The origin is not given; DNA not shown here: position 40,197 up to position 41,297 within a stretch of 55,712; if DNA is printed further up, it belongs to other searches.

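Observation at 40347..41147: RHS C-terminal payload resembles an alpha/beta-hydrolase (lipase/esterase) with an atypical LHSRGG nucleophile elbow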

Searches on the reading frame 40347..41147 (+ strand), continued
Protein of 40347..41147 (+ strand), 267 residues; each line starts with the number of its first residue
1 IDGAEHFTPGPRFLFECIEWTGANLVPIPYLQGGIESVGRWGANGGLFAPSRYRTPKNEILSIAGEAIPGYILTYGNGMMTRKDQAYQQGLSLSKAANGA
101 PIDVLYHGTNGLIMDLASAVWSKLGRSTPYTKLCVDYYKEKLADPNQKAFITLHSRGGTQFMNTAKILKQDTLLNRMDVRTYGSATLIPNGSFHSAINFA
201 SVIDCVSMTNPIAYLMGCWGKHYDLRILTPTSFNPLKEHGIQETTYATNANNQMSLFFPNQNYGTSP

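Call 38: predict_structure(alignment_id=A4)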
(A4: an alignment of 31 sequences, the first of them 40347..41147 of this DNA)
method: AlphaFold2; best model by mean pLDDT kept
length: 267 residues; sequences in the alignment: 31
mean_pLDDT: 82.6   pTM: 0.78
mean pLDDT of the five models: 82.6, 82.3, 82.1, 81.9, 82.0
residues with pLDDT >= 90: 172; 70-90: 30; 50-70: 23; < 50: 42
segments of 3 or more residues with pLDDT < 50: 1-9, 24-28, 39-53, 264-267
pLDDT, mean of each block of 10 residues (from residue 1): 41 51 47 50 44 68 97 96 96 96 95 87 91 96 97 95 89 93 95 97 86 91 96 92 96 91 50
secondary structure, 60 per line:
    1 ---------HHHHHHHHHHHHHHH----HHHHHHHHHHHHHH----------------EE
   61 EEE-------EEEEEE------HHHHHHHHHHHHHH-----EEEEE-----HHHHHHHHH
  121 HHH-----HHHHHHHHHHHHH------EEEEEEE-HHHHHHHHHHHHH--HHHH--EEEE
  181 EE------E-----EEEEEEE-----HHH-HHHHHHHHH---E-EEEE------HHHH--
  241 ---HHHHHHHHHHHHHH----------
elements in order: H10-24 H29-42 E59-63 E71-76 H83-96 E102-106 H112-123 H129-141 E148-154 H156-168 H171-174 E177-182 E195-201 H211-219 E225-228 H235-238 H244-257
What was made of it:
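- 40347..40511 (+): N-terminal 55 residues of the tail. It carries a conserved helical pre-domain motif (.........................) of unknown role. The AF2 model predicts two helices here at low confidence, pLDDT 41-51 (call 38).
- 40512..41147 (+): Alpha/beta-hydrolase core of the toxin domain (tail residues 56-267). 10-residue block mean pLDDT is 86-97 over residues 61-260, with alternating strands and helices (call 38).
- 40956..40958 (+): D204, the predicted catalytic acid (VIDCV). Follows strand 195-201 (call 38).
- AF2 mean pLDDT is 82.6 (call 38).
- Tried and rejected: It was discarded and replaced by a 31-sequence run (call 38).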

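Call 41: fold_search(model_id=the predicted structure, library=pdb)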
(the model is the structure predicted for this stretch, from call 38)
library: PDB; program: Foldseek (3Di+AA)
matches with E <= 10: 1225; with E <= 0.001: 63
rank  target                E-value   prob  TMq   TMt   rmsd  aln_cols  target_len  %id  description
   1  8bra_A                3.5e-05  1.00  0.45  0.46   6.7       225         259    9  Polyester Hydrolase Leipzig 7 (PHL7) bound to terephthalic acid (TPA) and Mg2+ (released 2023-04-19)
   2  9eh6_A                4.2e-05  1.00  0.43  0.51   6.5       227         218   12  Crystal Structure of AroC (released 2025-02-26)
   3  8ytu_B                4.4e-05  1.00  0.39  0.41  11.9       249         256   12  Mipa-PETase from Micromonospora pattaloongensis (released 2025-01-15)
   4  8ytu_A                4.7e-05  1.00  0.34  0.36  12.7       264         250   11  Mipa-PETase from Micromonospora pattaloongensis (released 2025-01-15)
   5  8q03_C                5.0e-05  1.00  0.45  0.39  13.3       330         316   12  Metagenomic lipase ORF30 (released 2024-08-07)
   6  8vb3_A                6.0e-05  1.00  0.45  0.49   6.7       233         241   13  Dienelactone hydrolase from Solimonas fluminis (released 2024-12-18)
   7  8air                  6.8e-05  1.00  0.40  0.42   7.7       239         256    9  Crystal structure of cutinase RgCutII from Rhizobacter gummiphilus (released 2023-03-08)
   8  7yme_B                7.2e-05  1.00  0.40  0.41   8.5       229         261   11  Crystal structure of a PET hydrolase M9 variant from Cryptosporangium aurantiacum (released 2023-07-12)
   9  7e31_A                7.6e-05  1.00  0.44  0.45   7.2       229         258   10  Crystal structure of a novel alpha/beta hydrolase mutant in apo form (released 2022-02-09)
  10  3lcr_A                8.1e-05  1.00  0.49  0.48   8.7       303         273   12  Thioesterase from Tautomycetin Biosynthhetic Pathway (released 2010-08-18)
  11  4pse_B                9.7e-05  1.00  0.43  0.51   7.6       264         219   13  Trichoderma reesei cutinase in complex with a C11Y4 phosphonate inhibitor (released 2014-09-17)
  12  5jd5_C                1.2e-04  1.00  0.44  0.38  13.4       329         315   12  Crystal structure of MGS-MilE3, an alpha/beta hydrolase enzyme from the metagenome of pyrene-phenanthrene enrichment c (released 2016-05-04)
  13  5jd5_A                1.2e-04  1.00  0.48  0.42  12.3       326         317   11  Crystal structure of MGS-MilE3, an alpha/beta hydrolase enzyme from the metagenome of pyrene-phenanthrene enrichment c (released 2016-05-04)
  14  8eu1                  1.4e-04  1.00  0.41  0.42   9.0       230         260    8  Ancestral PETase 35_442 Mutant F93L (released 2023-11-01)
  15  8q03_A                1.5e-04  1.00  0.47  0.41  12.7       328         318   12  Metagenomic lipase ORF30 (released 2024-08-07)
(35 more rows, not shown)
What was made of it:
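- Foldseek against the PDB gives 63 hits at E<=1e-3; all 50 listed are alpha/beta-hydrolases (call 41). The structural hits include the Legionella effector RavL (call 41). Foldseek hits include thioesterases, dienelactone hydrolases, PETases/cutinases and dipeptidyl peptidase at E-values similar to those of lipases (call 41). With 31 sequences the model reaches mean pLDDT 82.6 with an alpha/beta-hydrolase fold (calls 38, 41).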

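Call 42: search_protein_families(library=pfam, alignment_id=A3, max_evalue=1)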
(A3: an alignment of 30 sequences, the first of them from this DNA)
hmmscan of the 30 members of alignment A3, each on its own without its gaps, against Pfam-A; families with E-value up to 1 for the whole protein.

A. member 1, seq(267 aa): 0 families

B. families by the number of members that match (of 30 scanned): 25 families
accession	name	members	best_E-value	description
PF01764.32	Lipase_3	9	9.7e-05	Lipase (class 3)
PF05990.18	DUF900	4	9.3e-06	Alpha/beta hydrolase of unknown function (DUF900)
PF05057.20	DUF676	4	0.00028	Putative serine esterase (DUF676)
PF01083.28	Cutinase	3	0.0012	Cutinase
PF12697.13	Abhydrolase_6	3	0.056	Alpha/beta hydrolase family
PF24322.2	Tle3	2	0.018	T6SS Tle3 phospholipase effector domain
PF24096.1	DUF7379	2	0.052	Domain of unknown function (DUF7379)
PF12146.15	Hydrolase_4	2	0.18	Serine aminopeptidase, S33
PF00975.26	Thioesterase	1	0.0012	Thioesterase domain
PF02089.21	Palm_thioest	1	0.013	Palmitoyl protein thioesterase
PF00561.26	Abhydrolase_1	1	0.021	alpha/beta hydrolase fold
PF11288.14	DUF3089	1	0.026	Protein of unknown function (DUF3089)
PF02450.21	LCAT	1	0.032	Lecithin:cholesterol acyltransferase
PF06988.16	NifT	1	0.035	NifT/FixU protein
PF03583.20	LIP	1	0.043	Secretory lipase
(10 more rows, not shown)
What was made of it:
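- Closest known: DUF676 / PGAP1-like / DUF900 putative serine esterases. Same: Weak Pfam hits come from 4/30 members each (call 42).
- Pfam weak hits are Lipase_3 in 9/30 members, DUF900 at 9.3e-6, and DUF676 at 2.8e-4 (call 42). Weak Pfam hits include Thioesterase and Palm_thioest (call 42). The Pfam families hit most often are Lipase_3, DUF900 and DUF676 (call 42).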

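Call 51: list_cluster_members(proteins=[P0008, P0011, P0029, P0041, P0094, P0099, P0107, P0123, P0140, P0056])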
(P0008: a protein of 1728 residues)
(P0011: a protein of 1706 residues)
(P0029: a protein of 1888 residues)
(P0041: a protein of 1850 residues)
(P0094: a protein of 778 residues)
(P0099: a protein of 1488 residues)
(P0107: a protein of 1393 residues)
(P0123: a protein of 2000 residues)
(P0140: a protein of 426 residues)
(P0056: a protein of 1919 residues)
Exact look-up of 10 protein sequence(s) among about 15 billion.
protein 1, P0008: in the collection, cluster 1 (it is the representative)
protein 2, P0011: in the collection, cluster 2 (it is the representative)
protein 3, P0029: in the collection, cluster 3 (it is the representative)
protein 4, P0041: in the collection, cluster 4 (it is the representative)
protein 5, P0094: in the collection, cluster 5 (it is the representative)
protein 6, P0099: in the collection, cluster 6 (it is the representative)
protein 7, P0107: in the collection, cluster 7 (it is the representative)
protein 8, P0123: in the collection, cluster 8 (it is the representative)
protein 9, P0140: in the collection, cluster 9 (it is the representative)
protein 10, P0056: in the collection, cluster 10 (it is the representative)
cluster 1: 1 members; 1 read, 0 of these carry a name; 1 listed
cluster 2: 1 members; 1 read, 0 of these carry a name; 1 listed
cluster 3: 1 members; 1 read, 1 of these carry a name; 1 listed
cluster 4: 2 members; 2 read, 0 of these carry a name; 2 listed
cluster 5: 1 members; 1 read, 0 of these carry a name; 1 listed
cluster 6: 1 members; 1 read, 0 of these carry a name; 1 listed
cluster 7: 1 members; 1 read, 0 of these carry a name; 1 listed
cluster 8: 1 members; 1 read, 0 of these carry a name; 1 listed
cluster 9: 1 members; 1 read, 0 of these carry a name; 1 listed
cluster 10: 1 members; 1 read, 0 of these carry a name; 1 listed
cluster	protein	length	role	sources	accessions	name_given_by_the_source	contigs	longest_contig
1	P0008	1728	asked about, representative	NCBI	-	-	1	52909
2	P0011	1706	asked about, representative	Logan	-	-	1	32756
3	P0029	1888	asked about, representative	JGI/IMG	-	RHS repeat-associated protein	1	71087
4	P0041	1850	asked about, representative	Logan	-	-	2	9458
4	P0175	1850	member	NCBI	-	-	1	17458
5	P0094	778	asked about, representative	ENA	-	-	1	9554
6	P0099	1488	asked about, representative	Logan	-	-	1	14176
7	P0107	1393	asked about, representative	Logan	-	-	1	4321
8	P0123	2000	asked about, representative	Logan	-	-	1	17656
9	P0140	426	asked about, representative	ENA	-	-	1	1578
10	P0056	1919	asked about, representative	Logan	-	-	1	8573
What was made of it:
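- Tried and rejected: list_cluster_members gave no organism names for distant members (call 51).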

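Call 53: find_related_loci(query=A5, collection=genome_contigs, flank=3000)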
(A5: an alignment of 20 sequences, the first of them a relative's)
Query A5 (288 aa) in genome_contigs; peptide patterns used: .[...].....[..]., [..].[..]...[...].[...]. (x = any residue, [..] = any of these).
91 stretches matched a pattern; 79 encode a relative of the query (tblastn E <= 1e-3); 79 distinct loci.
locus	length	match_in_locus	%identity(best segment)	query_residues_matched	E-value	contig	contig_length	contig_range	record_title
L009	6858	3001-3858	48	1-284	2e-87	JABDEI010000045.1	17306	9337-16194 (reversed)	MAG: Chlamydiae bacterium isolate BWMinHeated_Nextera37_MAG3 3300020917.a:Ga0207105_1149, whole genome shotgun sequence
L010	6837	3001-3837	45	1-283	3e-82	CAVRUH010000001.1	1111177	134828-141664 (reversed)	MAG: Waddliaceae bacterium isolate MFD02248.bin.2.105 genome assembly, contig: contig_19355, whole genome shotgun sequen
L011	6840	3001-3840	45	1-284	8e-82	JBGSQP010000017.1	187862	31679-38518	MAG: Waddlia sp. isolate JTS-AC334 k141_4336580, whole genome shotgun sequence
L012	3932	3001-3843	45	5-283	2e-80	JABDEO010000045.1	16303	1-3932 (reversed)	MAG: Chlamydiae bacterium isolate BWMinHeated_Nextera36_MAG4 3300020929.a:Ga0207104_1167, whole genome shotgun sequence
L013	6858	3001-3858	47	1-285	4e-80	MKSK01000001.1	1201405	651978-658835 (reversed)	MAG: Chlamydiales bacterium 38-26 SCNpilot_expt_500_p_scaffold_0, whole genome shotgun sequence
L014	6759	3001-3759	48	33-283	5e-80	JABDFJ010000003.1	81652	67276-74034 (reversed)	MAG: Chlamydiae bacterium isolate BWOrgHeat_Nextera10_MAG1 3300020972.a:Ga0206894_1004, whole genome shotgun sequence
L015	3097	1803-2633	44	1-283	2e-79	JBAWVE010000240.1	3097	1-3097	MAG: Parachlamydiaceae bacterium isolate ELA003 MAG003_240, whole genome shotgun sequence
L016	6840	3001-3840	42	5-284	3e-76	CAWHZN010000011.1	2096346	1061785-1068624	MAG: uncultured Parachlamydiaceae bacterium isolate MFD04434.bin.2.30 genome assembly, contig: contig_5942, whole genome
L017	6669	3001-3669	51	63-284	1e-76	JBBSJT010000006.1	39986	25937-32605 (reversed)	MAG: Chlamydiia bacterium isolate LS4_metabat2.075 LS4_metabat2.075_K_2368039_L_39986_cov_13.6094, whole genome shotgun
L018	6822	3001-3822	42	18-284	9e-75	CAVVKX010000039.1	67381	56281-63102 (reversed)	MAG: uncultured Parachlamydiaceae bacterium isolate MFD04780.bin.2.26 genome assembly, contig: contig_62500, whole genom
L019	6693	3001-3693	48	51-281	6e-77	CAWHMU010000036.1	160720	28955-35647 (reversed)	MAG: uncultured Chlamydiae bacterium isolate MFD02832.bin.3.201 genome assembly, contig: contig_9113, whole genome shotg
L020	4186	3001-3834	43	5-283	3e-74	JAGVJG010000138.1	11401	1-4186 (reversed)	MAG: Parachlamydiales bacterium isolate SW_18 c_000000054389, whole genome shotgun sequence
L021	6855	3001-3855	43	15-283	1e-73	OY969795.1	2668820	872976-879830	MAG: uncultured Parachlamydiaceae bacterium isolate MFD05502.bin.c.3 genome assembly, chromosome: 1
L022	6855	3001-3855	45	1-284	3e-77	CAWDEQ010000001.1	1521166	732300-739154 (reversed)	MAG: uncultured Parachlamydiaceae bacterium isolate MFD05580.bin.1.8 genome assembly, contig: contig_10034, whole genome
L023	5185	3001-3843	42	1-284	5e-72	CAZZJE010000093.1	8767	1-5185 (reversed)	MAG TPA_asm: uncultured bacterium isolate SRP287051_co2_149 genome assembly, contig: NODE_12950_length_8767_cov_5.599403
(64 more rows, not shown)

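Call 74: search_dna_similar(query=window:40347-41147:+, collection=plasmids, mode=protein, max_evalue=0.01, max_rows=15)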
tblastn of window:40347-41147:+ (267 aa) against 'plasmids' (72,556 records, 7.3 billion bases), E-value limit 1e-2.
No match.

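Call 75: search_dna_similar(query=P0050, collection=plasmids, mode=protein, max_evalue=0.01, max_rows=15)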
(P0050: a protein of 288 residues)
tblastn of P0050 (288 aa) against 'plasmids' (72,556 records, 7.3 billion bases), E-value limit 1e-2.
No match.
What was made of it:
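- Tried and rejected: tblastn of the tail and of an AHSIGG-clade member against plasmids found no match (calls 74, 75).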

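Call 79: fold_search(model_id=the predicted structure, library=viral)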
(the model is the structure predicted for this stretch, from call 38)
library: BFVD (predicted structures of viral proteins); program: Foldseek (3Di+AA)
matches with E <= 10: 718; with E <= 0.001: 22
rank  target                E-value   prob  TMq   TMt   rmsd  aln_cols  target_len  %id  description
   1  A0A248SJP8            4.8e-12  1.00  0.56  0.55  11.4       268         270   20  (no name in the UniProt tables at hand)
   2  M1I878                1.9e-09  1.00  0.54  0.60   6.3       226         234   16  (no name in the UniProt tables at hand)
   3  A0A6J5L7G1            3.7e-08  1.00  0.54  0.53   5.9       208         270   21  DUF676 domain-containing protein [uncultured Caudovirales phage]
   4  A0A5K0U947            1.2e-06  1.00  0.44  0.29  19.7       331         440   11  Uncharacterized protein [Yasminevirus sp. GU-2018]
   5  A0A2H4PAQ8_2          4.7e-06  1.00  0.47  0.16  18.0       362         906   13  (no name in the UniProt tables at hand)
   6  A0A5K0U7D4            6.3e-06  1.00  0.47  0.27  15.3       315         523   11  Uncharacterized protein [Yasminevirus sp. GU-2018]
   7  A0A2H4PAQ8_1          6.7e-06  1.00  0.41  0.13  15.0       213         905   18  (no name in the UniProt tables at hand)
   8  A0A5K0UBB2            1.3e-05  1.00  0.40  0.29  17.9       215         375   12  Uncharacterized protein [Yasminevirus sp. GU-2018]
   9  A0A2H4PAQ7            2.9e-05  1.00  0.46  0.38  12.8       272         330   15  (no name in the UniProt tables at hand)
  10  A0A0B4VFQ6            3.9e-05  1.00  0.44  0.41  11.9       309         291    9  Esterase [Tipula oleracea nudivirus]
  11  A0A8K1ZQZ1            5.9e-05  1.00  0.47  0.44  12.0       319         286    9  (no name in the UniProt tables at hand)
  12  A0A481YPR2            6.3e-05  1.00  0.38  0.35  12.5       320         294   12  Fermentation-respiration switch protein [Pithovirus LCDPAC02]
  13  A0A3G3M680            1.9e-04  1.00  0.43  0.42   9.6       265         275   15  Esterase [Arthrobacter phage Seahorse]
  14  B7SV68                2.0e-04  1.00  0.45  0.43   9.1       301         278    8  (no name in the UniProt tables at hand)
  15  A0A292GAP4            3.9e-04  1.00  0.47  0.53   5.2       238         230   12  (no name in the UniProt tables at hand)
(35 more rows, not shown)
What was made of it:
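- On Alpha/beta-hydrolase superfamily (serine hydrolase): 63 PDB Foldseek hits at E<=1e-3, the 50 listed all alpha/beta-hydrolases; 22 BFVD hits, the named ones mostly esterases or alpha/beta-hydrolases (calls 38, 41, 79).
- Closest known: DUF676 / PGAP1-like / DUF900 putative serine esterases. Same: The best named structural neighbour in BFVD is a DUF676 phage protein, E=3.7e-8 (call 79).
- The best BFVD hits are 4.8e-12 (unnamed) and a DUF676 phage protein at 3.7e-8 (call 79).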
